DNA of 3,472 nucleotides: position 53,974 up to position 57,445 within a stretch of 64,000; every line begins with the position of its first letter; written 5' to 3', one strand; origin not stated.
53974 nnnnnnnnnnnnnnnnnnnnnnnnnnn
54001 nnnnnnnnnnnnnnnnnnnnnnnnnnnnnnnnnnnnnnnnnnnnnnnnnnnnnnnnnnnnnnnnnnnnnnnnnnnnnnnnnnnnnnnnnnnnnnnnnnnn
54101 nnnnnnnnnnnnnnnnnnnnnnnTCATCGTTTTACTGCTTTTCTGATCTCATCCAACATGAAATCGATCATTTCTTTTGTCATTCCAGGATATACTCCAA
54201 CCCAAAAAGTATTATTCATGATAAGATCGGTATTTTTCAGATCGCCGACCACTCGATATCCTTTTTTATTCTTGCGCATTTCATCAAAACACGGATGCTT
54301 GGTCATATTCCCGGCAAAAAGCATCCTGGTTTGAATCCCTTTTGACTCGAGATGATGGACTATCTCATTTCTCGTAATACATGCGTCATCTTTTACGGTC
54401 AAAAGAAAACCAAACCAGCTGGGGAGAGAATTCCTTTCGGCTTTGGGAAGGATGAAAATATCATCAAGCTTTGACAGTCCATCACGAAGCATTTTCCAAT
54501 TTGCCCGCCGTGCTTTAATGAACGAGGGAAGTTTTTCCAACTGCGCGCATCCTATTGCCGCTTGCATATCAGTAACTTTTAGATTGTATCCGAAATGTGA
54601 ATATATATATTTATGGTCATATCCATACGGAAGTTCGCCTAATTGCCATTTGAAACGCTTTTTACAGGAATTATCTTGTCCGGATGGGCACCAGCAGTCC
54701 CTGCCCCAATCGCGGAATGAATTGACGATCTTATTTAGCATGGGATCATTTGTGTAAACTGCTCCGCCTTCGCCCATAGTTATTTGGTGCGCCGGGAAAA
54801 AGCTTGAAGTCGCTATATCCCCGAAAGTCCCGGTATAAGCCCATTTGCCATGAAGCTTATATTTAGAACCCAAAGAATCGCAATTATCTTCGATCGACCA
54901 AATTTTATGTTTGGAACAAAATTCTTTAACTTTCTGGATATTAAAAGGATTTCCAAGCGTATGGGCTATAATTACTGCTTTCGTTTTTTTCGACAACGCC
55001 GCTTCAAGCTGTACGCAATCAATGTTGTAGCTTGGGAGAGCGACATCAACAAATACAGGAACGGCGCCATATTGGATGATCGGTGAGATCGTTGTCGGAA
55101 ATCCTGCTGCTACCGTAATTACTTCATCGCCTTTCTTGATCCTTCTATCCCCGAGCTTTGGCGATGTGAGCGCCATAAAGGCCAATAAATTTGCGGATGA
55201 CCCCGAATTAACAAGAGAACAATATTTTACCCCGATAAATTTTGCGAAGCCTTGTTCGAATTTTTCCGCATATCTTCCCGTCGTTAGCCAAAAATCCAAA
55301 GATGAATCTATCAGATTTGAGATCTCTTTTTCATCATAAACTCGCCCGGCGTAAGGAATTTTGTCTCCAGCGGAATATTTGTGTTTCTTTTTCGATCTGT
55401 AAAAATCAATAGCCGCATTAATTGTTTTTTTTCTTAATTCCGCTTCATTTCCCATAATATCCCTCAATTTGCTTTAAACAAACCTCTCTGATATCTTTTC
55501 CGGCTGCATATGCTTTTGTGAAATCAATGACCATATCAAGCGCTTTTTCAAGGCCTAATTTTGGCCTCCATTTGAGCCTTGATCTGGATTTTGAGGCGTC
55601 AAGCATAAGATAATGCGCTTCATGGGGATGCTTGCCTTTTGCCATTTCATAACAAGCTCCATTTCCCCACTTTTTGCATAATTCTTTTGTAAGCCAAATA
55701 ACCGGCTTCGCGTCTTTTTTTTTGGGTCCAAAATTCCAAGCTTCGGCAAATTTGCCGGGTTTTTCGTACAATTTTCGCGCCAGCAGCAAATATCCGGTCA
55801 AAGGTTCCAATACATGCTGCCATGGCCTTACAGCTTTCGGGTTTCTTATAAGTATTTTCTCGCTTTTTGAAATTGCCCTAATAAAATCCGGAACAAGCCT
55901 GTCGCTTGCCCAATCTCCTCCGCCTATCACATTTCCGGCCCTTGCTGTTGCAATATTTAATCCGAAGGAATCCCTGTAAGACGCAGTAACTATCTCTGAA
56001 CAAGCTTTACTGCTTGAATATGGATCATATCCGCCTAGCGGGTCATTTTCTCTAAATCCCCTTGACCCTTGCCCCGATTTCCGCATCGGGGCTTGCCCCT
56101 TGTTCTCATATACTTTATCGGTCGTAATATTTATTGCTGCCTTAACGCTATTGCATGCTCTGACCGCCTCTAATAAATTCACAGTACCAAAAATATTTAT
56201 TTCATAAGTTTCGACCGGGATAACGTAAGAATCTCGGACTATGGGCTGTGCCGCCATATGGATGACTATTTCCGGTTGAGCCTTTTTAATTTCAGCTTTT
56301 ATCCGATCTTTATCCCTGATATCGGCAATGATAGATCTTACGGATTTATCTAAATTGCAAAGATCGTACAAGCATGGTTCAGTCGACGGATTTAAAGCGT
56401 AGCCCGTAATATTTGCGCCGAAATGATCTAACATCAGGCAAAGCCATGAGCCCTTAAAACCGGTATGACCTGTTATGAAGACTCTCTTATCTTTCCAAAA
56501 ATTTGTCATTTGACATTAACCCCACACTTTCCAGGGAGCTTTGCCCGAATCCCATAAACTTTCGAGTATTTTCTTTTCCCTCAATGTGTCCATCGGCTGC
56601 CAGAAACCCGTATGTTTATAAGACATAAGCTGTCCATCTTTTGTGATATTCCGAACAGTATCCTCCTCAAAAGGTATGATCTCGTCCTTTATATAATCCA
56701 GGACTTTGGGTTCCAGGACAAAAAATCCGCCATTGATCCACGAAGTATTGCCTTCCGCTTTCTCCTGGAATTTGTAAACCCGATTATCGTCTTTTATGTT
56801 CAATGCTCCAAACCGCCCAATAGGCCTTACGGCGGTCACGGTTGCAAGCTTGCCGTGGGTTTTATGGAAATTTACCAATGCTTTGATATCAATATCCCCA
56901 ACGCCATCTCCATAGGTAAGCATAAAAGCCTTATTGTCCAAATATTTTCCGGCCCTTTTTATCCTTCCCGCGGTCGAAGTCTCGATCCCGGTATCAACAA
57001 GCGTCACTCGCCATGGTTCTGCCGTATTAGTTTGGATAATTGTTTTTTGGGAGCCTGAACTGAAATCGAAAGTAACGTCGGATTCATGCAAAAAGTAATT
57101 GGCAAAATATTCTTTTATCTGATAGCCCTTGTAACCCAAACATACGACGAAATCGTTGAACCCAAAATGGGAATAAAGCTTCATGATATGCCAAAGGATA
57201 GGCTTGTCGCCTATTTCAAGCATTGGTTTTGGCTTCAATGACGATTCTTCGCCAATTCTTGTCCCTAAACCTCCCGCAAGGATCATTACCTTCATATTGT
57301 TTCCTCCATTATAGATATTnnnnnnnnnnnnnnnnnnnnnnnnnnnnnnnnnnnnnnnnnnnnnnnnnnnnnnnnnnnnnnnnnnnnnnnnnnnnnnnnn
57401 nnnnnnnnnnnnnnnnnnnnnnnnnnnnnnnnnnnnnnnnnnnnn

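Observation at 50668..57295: rfbF-rfbG-rfbH plus an acetolactate-synthase-like ThDP enzyme: predicted C-branched 3,6-dideoxyhexose (yersiniose-like).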

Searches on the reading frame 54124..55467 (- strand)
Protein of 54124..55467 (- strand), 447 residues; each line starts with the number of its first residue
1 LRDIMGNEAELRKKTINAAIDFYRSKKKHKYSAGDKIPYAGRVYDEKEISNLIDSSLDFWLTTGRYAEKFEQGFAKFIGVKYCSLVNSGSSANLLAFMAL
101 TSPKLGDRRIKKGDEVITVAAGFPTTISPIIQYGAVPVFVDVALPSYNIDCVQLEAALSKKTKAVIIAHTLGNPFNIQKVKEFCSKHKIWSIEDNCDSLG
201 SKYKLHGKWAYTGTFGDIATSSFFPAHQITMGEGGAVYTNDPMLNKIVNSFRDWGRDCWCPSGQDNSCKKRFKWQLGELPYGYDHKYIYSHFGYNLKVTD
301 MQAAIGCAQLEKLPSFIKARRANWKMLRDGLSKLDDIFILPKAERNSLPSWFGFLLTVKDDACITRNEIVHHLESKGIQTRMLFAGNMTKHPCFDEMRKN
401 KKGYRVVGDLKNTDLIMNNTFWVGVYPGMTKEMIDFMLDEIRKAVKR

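Call 3: search_protein_families(library=pfam, proteins=[window:54124-55467:-])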
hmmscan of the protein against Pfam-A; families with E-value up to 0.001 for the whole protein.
window:54124-55467:- (447 aa): 2 families
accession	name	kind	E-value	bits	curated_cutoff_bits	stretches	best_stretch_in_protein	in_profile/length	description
PF01041.23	DegT_DnrJ_EryC1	-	2e-88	297.5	19.8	1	46-440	5-358/360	DegT/DnrJ/EryC1/StrS aminotransferase family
PF00266.25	Aminotran_5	-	2.4e-05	23.9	21.5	1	62-200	40-181/371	Aminotransferase class-V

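Call 4: search_protein_families(library=ncbifam, proteins=[window:54124-55467:-])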
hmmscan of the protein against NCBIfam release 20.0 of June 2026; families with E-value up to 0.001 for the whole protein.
window:54124-55467:- (447 aa): 14 families
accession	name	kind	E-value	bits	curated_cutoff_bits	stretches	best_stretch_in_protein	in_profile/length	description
NF011936.0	PRK15407.1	equivalog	1.4e-221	735.8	423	1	8-446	6-437/440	lipopolysaccharide biosynthesis protein RfbH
TIGR03588.1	PseC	equivalog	1.6e-56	191.9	423.5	1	37-444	2-379/380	UDP-4-amino-4,6-dideoxy-N-acetyl-beta-L-altrosamine transaminase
TIGR04181.1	NHT_00031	hypoth_equivalog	2.5e-51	174.6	420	2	47-246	14-215/359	LegC family aminotransferase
NF008658.2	PRK11658.1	equivalog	9.7e-37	126.5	631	1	38-444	6-376/379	UDP-4-amino-4-deoxy-L-arabinose aminotransferase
NF008687.0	PRK11706.1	equivalog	9.5e-36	123.3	375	1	61-442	27-371/375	dTDP-4-amino-4,6-dideoxygalactose transaminase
TIGR02379.1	ECA_wecE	subfamily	6.8e-29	100.8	434.85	1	63-380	29-317/376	dTDP-4-amino-4,6-dideoxy-D-glucose transaminase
TIGR04427.1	PLP_DesI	equivalog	4.8e-24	85.2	650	2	46-257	31-230/390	dTDP-4-dehydro-6-deoxyglucose aminotransferase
NF006488.0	PRK08912.1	equivalog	5.6e-08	32.1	498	1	109-175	107-172/387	aminotransferase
NF005817.0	PRK07683.1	equivalog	1.7e-05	23.7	575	1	110-174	110-173/387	aminotransferase A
NF004770.0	PRK06108.1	subfamily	1.8e-05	23.7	422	1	110-195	117-210/396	pyridoxal phosphate-dependent aminotransferase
NF006569.0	PRK09082.1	subfamily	8e-05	21.9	420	1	110-169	112-171/386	methionine aminotransferase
NF004975.0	PRK06348.1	equivalog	0.00011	21.3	549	1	110-232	110-230/384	pyridoxal phosphate-dependent aminotransferase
NF005305.0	PRK06836.1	equivalog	0.00028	20.3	376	1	111-168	120-177/396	pyridoxal phosphate-dependent aminotransferase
NF005816.0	PRK07682.1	equivalog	0.00038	19.2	620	1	110-174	111-175/390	aminotransferase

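Call 11: search_solved_structures(query=window:54124-55467:-, max_evalue=1e-30, show_alignments=1)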
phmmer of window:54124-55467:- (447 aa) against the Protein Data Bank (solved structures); distinct sequences matched with E-value up to 1e-30: 14.
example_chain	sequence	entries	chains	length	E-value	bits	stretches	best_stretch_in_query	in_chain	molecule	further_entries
3bcx_A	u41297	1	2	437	1.6e-155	521.4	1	10-441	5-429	CDP-6-deoxy-L-threo-D-glycero-4-hexulose-3-dehydrase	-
3bb8_A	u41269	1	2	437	2.9e-154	517.3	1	10-441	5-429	CDP-4-keto-6-deoxy-D-glucose-3-dehydrase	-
2gms_A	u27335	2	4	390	1.1e-55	192.4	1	38-438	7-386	Putative pyridoxamine 5-phosphate-dependent dehydrase, Wbdk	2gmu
3b8x_A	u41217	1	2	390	6.9e-55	189.7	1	38-438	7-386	Pyridoxamine 5-phosphate-dependent dehydrase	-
2r0t_A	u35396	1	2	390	8.3e-55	189.5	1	38-438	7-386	Pyridoxamine 5-phosphate-dependent dehydrase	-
3gr9_A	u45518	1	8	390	1.4e-54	188.7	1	38-438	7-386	ColD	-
9wvy_A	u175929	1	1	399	1.6e-45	158.8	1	34-399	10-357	Putative NDP-4-keto-6-deoxyglucose-3-dehydratase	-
7b0m_AAA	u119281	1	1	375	1.7e-43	152.2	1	48-244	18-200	Sugar aminotransferase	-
7b0d_A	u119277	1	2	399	9.6e-36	126.6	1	34-256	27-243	Glutamine--scyllo-inositol transaminase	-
3bn1_A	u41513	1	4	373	1.3e-34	122.9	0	52-256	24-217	Perosamine synthetase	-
3dr7_A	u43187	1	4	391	1.5e-34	122.7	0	48-256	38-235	Putative perosamine synthetase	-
3dr4_A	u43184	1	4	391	2e-34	122.3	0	49-257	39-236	Putative perosamine synthetase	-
2c7t_A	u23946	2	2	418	3.5e-31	111.6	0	59-356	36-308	GLUTAMINE-2-DEOXY-SCYLLO-INOSOSE AMINOTRANSFERASE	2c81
5w71_A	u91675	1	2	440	4.2e-31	111.3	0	59-356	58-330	L-glutamine:2-deoxy-scyllo-inosose aminotransferase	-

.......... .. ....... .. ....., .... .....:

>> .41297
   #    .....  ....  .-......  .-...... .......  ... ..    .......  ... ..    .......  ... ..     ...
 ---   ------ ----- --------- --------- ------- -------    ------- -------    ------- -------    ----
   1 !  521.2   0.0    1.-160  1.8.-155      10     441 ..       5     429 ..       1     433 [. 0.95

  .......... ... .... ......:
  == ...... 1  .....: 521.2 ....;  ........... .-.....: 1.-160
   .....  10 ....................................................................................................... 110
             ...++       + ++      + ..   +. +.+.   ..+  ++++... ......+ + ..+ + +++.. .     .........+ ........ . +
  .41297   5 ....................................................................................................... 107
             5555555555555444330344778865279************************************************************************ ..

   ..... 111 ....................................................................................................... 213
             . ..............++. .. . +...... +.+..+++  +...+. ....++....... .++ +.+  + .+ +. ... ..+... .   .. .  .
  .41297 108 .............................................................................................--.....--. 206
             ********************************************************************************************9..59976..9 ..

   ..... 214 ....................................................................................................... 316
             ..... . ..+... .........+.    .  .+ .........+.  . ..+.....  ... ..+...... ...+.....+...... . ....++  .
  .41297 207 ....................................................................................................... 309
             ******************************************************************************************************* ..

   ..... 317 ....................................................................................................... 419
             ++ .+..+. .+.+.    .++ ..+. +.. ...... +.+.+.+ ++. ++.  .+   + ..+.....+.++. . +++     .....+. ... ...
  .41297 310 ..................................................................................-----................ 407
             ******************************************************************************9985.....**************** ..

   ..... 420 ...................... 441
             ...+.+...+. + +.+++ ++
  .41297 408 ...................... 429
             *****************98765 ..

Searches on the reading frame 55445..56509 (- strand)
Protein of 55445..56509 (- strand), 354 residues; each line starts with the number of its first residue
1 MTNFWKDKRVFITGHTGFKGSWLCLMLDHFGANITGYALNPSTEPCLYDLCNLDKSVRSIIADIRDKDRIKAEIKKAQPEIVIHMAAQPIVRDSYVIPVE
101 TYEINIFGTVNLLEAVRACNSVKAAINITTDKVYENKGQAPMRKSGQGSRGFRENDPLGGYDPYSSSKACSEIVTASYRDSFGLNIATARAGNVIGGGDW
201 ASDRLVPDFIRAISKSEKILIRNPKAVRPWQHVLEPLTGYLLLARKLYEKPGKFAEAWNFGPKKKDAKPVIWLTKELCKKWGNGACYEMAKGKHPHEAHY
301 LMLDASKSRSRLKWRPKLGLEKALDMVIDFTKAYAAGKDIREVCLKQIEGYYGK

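Call 3: search_protein_families(library=pfam, proteins=[window:55445-56509:-])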
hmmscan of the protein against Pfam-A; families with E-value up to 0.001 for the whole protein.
window:55445-56509:- (354 aa): 6 families
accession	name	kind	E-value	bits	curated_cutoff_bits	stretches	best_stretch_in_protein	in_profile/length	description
PF16363.11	GDP_Man_Dehyd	-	7.3e-37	128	27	1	11-325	1-330/332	GDP-mannose 4,6 dehydratase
PF01370.27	Epimerase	-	8.8e-35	120.7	20.9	1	10-249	1-230/240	NAD dependent epimerase/dehydratase family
PF02719.21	Polysacc_synt_2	-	2e-16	60.4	20.2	1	10-134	1-132/293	Polysaccharide biosynthesis protein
PF01073.25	3Beta_HSD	-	2e-09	37.3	22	1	12-174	2-156/280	3-beta hydroxysteroid dehydrogenase/isomerase family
PF07993.18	NAD_binding_4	-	9.9e-08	31.9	20.1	1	78-196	88-209/258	Male sterility protein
PF04321.23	RmlD_sub_bind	-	6.8e-07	29.1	27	1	9-175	2-136/287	RmlD substrate binding domain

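Call 4: search_protein_families(library=ncbifam, proteins=[window:55445-56509:-])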
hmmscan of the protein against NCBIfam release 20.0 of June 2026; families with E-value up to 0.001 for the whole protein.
window:55445-56509:- (354 aa): 19 families
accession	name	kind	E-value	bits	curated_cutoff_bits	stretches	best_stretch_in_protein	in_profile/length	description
TIGR02622.1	CDP_4_6_dhtase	equivalog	1.9e-137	458.2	278.45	1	4-351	1-351/352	CDP-glucose 4,6-dehydratase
TIGR01181.1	dTDP_gluc_dehyt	equivalog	2.9e-31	108.8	365.1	1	10-330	2-310/321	dTDP-glucose 4,6-dehydratase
TIGR01179.1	galE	equivalog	5.9e-20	71.3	262.3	1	10-197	2-179/332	UDP-glucose 4-epimerase GalE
TIGR04180.1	EDH_00030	hypoth_equivalog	9.9e-20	70.8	475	1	10-244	1-225/297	NAD-dependent 4,6-dehydratase LegB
NF007490.0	PRK10084.1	subfamily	4e-15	55.7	649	1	47-330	40-333/361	dTDP-glucose 4,6-dehydratase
NF007956.0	PRK10675.1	subfamily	9.5e-15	54.5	394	1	9-145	2-139/338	UDP-glucose 4-epimerase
TIGR01472.1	gmd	equivalog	1.5e-14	54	415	1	9-189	2-180/342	GDP-mannose 4,6-dehydratase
NF007582.0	PRK10217.1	equivalog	6.4e-14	51.8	698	1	8-329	2-329/355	dTDP-glucose 4,6-dehydratase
TIGR03589.1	PseB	equivalog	5.8e-11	41.9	407.75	1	6-133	3-128/324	UDP-N-acetylglucosamine 4,6-dehydratase (inverting)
TIGR01214.1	rmlD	equivalog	8.9e-10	38.1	224.05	1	10-181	2-141/285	dTDP-4-dehydrorhamnose reductase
NF042423.1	oxyalk_red_Shew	equivalog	1.3e-07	31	580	1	8-133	9-121/331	2-alkyl-3-oxoalkanoate reductase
NF042422.1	oxyalk_red_OleD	equivalog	6.4e-06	25.8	580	1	9-135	2-115/329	2-alkyl-3-oxoalkanoate reductase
TIGR04130.1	FnlA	equivalog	6.7e-06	25.2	730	1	5-133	2-127/337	UDP-N-acetylglucosamine 4,6-dehydratase/5-epimerase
NF043036.1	ErythonDh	equivalog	1.8e-05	24.1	325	1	9-125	2-120/321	D-erythronate dehydrogenase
NF058621.1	DiazavRedAvaA7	equivalog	2.3e-05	24.2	400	1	9-121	2-106/304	3-diazoavenalumate denitrifying reductase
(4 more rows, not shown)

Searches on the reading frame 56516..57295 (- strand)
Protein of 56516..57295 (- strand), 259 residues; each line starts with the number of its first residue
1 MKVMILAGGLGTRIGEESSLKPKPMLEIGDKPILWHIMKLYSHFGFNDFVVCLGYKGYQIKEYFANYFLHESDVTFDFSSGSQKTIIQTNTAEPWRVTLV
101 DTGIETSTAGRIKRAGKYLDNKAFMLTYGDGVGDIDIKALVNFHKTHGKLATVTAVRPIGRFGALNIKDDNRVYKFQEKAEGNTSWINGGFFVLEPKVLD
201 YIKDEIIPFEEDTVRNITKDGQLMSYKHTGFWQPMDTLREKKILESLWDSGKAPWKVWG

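Call 3: search_protein_families(library=pfam, proteins=[window:56516-57295:-])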
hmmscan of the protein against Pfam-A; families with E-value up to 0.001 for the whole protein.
window:56516-57295:- (259 aa): 2 families
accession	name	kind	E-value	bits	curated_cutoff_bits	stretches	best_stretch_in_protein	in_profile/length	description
PF00483.29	NTP_transferase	-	3.3e-19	69.9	21.2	1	2-232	1-226/245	Nucleotidyl transferase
PF12804.13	NTP_transf_3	-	3.2e-09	37.6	27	1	4-132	2-127/160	MobA-like NTP transferase domain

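Call 4: search_protein_families(library=ncbifam, proteins=[window:56516-57295:-])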
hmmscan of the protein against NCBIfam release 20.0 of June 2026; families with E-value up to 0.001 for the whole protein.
window:56516-57295:- (259 aa): 22 families
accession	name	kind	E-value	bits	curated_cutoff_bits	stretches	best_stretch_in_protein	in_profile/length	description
TIGR02623.1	G1P_cyt_trans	equivalog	1.4e-122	408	300.25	1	1-258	1-255/255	glucose-1-phosphate cytidylyltransferase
TIGR03992.1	Arch_glmU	subfamily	4.2e-23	81.9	292.1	2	1-75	1-75/393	bifunctional sugar-1-phosphate nucleotidylyltransferase/acetyltransferase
NF049965.1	GlMnHpPGnyltfHddC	equivalog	5.9e-22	78.4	300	2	1-70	1-70/221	D-glycero-D-manno-heptose 1-phosphate guanosyltransferase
NF052502.1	man1P_GTase_Rv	exception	3.9e-19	68.7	440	1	3-237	3-219/352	mannose-1-phosphate guanylyltransferase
NF045761.1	NAMPUrTaseMurU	equivalog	6.1e-17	62.2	250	2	1-66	1-66/226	N-acetylmuramate alpha-1-phosphate uridylyltransferase MurU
NF041313.1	UDPGP_AglF_Halo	equivalog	7.1e-16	58.4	400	1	1-68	1-68/234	UTP--glucose-1-phosphate uridylyltransferase AglF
NF041173.1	Sug_nt_acttase_Thmprot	equivalog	9.1e-13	47.9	600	1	1-233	1-212/405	bifunctional sugar-1-phosphate nucleotidylyltransferase/acetyltransferase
TIGR01208.1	rmlA_long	equivalog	2e-11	43.4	320.25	1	2-245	1-229/353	glucose-1-phosphate thymidylyltransferase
NF041135.1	IPPtranDIPPsyn_Thcocales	equivalog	6.2e-10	38.6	580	1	1-59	1-55/419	bifunctional L-myo-inositol-1-phosphate cytidylyltransferase/CDP-L-myo-inositol myo-inositolphosphotransferase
NF003670.0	PRK05293.1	equivalog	1.5e-09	37.3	470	1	3-239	7-249/382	glucose-1-phosphate adenylyltransferase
TIGR01173.1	glmU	equivalog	2.9e-09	36.3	366.85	1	1-69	1-66/452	bifunctional UDP-N-acetylglucosamine diphosphorylase/glucosamine-1-phosphate N-acetyltransferase GlmU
TIGR02091.1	glgC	equivalog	8.9e-09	34.9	424.9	1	3-239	3-250/364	glucose-1-phosphate adenylyltransferase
NF045665.1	NTPtran_DVU1551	equivalog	3.9e-06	26.1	315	1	2-66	2-61/359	DVU_1551 family NTP transferase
TIGR01099.1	galU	equivalog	5.8e-06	26.1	326.8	1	1-141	2-143/261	UTP--glucose-1-phosphate uridylyltransferase GalU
NF001183.0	PRK00155.1-3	subfamily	5.8e-06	25.8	166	1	4-52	5-52/237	D-ribitol-5-phosphate cytidylyltransferase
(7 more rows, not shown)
